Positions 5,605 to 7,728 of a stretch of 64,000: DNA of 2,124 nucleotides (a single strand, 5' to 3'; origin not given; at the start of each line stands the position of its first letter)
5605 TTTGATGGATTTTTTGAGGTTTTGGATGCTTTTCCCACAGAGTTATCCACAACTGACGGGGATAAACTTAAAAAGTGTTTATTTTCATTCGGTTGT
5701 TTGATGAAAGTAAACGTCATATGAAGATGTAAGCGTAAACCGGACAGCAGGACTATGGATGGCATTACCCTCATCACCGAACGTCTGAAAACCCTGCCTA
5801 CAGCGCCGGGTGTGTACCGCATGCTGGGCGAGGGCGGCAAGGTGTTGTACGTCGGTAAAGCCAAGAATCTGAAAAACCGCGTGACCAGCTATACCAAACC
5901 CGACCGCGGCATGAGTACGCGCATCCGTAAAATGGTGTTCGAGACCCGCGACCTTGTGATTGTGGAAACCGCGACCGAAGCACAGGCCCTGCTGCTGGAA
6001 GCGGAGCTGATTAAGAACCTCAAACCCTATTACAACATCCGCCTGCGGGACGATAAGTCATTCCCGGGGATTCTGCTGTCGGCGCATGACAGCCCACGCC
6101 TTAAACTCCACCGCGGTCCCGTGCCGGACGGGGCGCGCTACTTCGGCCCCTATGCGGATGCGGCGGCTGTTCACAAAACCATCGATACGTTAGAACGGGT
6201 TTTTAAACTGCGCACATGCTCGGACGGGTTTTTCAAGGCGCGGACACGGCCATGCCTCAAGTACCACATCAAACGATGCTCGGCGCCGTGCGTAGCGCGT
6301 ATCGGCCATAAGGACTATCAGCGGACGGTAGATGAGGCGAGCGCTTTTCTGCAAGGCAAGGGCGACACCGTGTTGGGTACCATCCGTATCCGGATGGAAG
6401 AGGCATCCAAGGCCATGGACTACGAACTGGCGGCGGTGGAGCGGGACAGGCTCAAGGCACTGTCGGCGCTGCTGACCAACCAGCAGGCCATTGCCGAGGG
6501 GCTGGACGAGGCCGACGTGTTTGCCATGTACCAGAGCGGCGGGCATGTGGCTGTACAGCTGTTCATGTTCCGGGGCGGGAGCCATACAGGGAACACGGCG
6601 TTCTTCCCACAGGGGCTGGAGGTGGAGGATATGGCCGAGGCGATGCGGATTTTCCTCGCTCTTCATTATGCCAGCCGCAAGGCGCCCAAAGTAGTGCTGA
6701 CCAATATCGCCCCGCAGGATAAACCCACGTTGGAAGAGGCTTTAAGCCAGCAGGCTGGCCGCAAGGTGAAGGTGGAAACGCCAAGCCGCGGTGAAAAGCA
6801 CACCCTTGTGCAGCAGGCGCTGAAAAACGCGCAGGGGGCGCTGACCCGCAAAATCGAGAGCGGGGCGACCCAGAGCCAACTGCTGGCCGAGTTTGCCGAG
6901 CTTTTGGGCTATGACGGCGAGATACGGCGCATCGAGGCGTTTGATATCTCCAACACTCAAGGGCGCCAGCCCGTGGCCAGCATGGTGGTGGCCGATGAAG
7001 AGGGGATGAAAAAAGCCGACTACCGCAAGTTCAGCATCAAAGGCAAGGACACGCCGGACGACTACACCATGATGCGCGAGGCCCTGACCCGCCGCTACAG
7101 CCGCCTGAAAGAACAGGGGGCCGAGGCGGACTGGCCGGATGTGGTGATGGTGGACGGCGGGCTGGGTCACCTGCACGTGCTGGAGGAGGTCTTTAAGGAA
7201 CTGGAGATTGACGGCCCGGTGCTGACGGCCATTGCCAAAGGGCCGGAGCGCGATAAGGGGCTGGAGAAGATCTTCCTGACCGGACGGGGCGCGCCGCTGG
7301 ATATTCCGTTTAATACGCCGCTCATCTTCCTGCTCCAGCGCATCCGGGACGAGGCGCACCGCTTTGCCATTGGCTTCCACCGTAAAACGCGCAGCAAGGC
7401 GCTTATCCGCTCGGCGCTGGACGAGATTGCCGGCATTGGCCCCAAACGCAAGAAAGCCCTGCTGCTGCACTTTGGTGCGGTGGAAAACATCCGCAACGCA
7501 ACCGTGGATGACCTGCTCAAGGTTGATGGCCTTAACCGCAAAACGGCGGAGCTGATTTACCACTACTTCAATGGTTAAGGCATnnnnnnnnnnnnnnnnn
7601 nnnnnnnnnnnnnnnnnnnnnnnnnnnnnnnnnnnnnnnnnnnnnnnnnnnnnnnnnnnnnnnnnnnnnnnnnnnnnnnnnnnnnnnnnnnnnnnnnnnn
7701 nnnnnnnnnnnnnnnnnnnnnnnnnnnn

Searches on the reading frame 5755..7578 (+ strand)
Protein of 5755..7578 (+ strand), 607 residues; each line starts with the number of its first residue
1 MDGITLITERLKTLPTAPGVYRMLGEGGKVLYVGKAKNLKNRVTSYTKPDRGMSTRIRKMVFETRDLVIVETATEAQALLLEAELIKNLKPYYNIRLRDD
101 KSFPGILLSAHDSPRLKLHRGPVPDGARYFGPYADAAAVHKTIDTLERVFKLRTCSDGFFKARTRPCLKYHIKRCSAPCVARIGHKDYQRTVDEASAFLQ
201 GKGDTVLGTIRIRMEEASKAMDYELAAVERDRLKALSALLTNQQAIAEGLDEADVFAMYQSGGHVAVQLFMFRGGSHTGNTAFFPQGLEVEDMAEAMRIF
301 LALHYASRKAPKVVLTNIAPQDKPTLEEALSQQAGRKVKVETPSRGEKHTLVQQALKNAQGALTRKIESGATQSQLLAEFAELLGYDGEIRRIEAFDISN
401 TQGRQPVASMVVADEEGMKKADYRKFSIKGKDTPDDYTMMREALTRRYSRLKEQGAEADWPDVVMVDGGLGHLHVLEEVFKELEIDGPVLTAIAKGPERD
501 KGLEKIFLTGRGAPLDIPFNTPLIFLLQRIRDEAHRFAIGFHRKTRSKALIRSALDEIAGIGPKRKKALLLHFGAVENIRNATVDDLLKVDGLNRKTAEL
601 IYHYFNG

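Call 32: search_protein_families(library=pfam, proteins=[window:5755-7578:+], max_evalue=0.00001)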
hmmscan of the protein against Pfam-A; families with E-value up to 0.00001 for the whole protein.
window:5755-7578:+ (607 aa): 7 families
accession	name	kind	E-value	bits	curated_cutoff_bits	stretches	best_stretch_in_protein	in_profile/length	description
PF08459.17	UvrC_RNaseH_dom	-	9.2e-50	169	22.3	1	382-539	2-159/159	UvrC RNAse H endonuclease domain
PF22920.2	UvrC_RNaseH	-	1.7e-32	112.2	24.3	1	252-366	1-116/116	UvrC Ribonuclease H-like domain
PF14520.12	HHH_5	-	5.8e-11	43.2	27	1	554-602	3-52/57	Helix-hairpin-helix domain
PF01541.30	GIY-YIG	-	1.5e-08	35.2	22.6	1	18-93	2-77/78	GIY-YIG catalytic domain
PF02151.25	UVR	-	2.1e-07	30.9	21.5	1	206-238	3-35/36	UvrB/uvrC motif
PF12826.13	HHH_2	-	1.1e-06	29.2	27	1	558-606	8-56/64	Helix-hairpin-helix motif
PF00633.29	HHH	-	1.7e-06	28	24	0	576-604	2-30/30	Helix-hairpin-helix motif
